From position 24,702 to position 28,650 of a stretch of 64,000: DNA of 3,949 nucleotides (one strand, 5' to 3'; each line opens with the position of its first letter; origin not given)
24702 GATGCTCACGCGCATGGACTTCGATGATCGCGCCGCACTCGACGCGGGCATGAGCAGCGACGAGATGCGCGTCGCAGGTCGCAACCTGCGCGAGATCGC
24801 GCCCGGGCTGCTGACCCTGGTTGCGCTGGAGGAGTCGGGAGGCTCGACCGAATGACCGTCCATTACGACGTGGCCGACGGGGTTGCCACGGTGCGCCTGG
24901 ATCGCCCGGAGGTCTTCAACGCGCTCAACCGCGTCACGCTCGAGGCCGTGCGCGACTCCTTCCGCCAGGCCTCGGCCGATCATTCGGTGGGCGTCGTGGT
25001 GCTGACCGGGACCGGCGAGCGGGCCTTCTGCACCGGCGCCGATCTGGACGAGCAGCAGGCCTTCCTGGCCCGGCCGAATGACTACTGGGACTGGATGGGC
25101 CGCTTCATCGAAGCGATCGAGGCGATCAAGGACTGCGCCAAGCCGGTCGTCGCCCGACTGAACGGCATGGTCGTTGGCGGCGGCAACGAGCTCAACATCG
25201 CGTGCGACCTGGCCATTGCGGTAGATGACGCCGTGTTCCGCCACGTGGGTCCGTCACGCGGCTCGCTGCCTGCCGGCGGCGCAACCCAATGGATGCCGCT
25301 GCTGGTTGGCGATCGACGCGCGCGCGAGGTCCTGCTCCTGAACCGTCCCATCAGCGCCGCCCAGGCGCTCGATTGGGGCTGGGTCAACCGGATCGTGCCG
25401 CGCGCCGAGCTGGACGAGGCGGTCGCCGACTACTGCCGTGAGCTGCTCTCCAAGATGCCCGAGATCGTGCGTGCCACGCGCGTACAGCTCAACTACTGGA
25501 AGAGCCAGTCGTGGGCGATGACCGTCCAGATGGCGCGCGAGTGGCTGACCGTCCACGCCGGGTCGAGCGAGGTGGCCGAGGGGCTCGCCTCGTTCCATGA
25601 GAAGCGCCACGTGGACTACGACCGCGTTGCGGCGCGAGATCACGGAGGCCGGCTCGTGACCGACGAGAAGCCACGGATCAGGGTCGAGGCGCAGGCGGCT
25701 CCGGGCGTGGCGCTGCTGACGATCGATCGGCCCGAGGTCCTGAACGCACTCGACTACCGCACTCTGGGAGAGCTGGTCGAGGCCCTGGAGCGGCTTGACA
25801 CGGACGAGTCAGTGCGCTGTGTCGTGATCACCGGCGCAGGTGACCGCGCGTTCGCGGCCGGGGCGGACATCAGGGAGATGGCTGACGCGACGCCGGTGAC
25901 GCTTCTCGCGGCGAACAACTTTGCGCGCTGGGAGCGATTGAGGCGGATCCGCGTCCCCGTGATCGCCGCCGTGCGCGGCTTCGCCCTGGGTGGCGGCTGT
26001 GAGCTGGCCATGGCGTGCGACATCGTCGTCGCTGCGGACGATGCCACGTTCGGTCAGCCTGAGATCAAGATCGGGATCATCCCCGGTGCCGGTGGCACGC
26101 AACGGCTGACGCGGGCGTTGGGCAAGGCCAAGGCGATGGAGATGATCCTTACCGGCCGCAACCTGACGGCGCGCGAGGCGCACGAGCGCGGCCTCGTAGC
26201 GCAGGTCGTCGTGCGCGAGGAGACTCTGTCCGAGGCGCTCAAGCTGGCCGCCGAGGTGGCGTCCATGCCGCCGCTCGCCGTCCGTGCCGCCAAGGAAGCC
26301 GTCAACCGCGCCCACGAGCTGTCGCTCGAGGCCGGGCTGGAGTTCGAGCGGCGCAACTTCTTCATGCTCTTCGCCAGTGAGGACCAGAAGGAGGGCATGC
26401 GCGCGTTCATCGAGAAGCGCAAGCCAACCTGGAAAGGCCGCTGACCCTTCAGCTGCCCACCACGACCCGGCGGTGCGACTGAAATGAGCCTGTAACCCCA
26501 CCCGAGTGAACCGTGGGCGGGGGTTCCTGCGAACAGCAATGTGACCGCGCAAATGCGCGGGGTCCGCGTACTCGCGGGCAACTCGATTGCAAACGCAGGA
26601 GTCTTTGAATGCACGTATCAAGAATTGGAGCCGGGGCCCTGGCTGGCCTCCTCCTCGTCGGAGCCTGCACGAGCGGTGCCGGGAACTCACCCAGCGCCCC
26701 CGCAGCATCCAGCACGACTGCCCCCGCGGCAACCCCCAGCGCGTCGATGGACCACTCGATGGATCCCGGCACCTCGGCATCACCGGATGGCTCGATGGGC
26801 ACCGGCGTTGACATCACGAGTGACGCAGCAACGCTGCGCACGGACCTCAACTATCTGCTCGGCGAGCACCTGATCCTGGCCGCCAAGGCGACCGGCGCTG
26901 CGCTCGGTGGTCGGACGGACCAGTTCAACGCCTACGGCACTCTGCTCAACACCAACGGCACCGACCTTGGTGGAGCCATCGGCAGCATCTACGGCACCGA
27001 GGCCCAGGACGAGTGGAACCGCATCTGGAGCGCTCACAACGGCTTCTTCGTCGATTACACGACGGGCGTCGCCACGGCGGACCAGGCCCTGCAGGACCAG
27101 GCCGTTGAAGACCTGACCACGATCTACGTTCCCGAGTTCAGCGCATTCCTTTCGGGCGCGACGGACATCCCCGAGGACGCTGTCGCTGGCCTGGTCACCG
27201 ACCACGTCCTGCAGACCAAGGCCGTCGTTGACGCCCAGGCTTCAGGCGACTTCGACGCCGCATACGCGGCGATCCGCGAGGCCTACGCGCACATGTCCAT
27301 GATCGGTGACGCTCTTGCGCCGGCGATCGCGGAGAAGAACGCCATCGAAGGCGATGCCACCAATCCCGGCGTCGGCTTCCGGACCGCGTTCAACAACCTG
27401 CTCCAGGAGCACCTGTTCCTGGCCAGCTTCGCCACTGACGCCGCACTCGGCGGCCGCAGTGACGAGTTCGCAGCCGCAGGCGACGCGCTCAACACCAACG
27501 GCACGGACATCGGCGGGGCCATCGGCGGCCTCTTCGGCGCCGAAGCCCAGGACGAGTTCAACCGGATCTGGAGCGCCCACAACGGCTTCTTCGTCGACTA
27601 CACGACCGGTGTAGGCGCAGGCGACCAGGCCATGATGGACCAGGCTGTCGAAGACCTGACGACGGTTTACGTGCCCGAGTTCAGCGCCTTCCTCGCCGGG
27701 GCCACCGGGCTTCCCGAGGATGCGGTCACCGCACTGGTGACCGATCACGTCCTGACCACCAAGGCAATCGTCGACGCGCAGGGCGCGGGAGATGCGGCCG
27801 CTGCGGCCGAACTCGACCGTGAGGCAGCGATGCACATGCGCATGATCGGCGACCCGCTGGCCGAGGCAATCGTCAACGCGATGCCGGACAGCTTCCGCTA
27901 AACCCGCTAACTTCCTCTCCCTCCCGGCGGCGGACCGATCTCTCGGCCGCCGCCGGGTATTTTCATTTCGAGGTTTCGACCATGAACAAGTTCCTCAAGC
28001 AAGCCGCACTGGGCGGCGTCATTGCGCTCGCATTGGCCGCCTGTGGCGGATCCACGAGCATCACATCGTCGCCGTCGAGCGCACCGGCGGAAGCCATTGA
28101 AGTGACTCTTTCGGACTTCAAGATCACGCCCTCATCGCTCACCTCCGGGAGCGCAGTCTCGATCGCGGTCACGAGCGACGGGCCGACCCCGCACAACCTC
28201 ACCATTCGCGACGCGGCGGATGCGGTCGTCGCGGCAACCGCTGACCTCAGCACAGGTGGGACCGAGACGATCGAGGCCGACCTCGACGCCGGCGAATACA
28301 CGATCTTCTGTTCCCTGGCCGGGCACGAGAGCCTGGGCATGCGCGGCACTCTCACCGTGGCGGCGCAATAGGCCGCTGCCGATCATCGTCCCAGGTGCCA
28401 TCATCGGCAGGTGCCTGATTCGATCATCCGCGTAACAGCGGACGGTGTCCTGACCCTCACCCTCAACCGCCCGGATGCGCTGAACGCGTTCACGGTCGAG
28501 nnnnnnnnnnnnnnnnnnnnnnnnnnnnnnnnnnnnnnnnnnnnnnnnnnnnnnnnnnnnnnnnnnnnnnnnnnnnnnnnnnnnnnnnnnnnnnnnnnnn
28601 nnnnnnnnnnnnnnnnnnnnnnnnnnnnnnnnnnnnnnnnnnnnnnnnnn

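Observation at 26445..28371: Internally duplicated lipoprotein plus cupredoxin lipoprotein inserted in a beta-oxidation cluster, preceded by GC-rich inverted repeats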

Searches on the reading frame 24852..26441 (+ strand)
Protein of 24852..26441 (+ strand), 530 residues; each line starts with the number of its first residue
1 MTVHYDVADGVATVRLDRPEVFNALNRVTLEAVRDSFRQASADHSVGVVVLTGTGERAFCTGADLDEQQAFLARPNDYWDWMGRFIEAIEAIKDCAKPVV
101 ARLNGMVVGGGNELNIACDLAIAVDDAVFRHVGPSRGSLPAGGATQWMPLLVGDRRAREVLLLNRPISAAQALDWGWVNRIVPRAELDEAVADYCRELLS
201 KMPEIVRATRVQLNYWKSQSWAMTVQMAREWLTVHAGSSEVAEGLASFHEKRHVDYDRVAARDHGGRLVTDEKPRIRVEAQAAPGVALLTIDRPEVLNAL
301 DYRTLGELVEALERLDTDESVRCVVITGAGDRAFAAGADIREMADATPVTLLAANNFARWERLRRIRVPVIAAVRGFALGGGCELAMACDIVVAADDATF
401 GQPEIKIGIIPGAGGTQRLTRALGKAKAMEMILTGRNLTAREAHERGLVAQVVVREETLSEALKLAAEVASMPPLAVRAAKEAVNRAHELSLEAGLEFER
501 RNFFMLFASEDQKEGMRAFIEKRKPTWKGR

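Call 21: search_protein_families(library=pfam, proteins=[window:24852-26441:+], max_evalue=0.001)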
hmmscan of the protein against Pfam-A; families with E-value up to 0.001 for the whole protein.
window:24852-26441:+ (530 aa): 2 families
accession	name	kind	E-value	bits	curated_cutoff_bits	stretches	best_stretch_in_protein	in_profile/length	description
PF00378.25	ECH_1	-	1.6e-140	467.1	27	2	284-529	4-250/251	Enoyl-CoA hydratase/isomerase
PF16113.10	ECH_2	-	2.1e-65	221.8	27.2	2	287-459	2-177/335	Enoyl-CoA hydratase/isomerase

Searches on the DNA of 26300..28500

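Call 66: search_rna_families(source=window, start=26300, end=28500, threshold=evalue, max_evalue=5)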
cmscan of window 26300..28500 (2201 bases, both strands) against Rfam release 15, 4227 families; matches with E-value up to 5: 2.
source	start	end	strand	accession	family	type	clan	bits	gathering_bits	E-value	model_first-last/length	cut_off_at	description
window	26879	26913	-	RF01333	CRISPR-DR20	Gene; CRISPR;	-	17.9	42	2.6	1-36/36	no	CRISPR RNA direct repeat element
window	27895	27958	-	RF00461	IRES_VEGF_A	Cis-reg; IRES;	-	14.5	160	2.1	1-308/308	no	Vascular endothelial growth factor (VEGF) IRES A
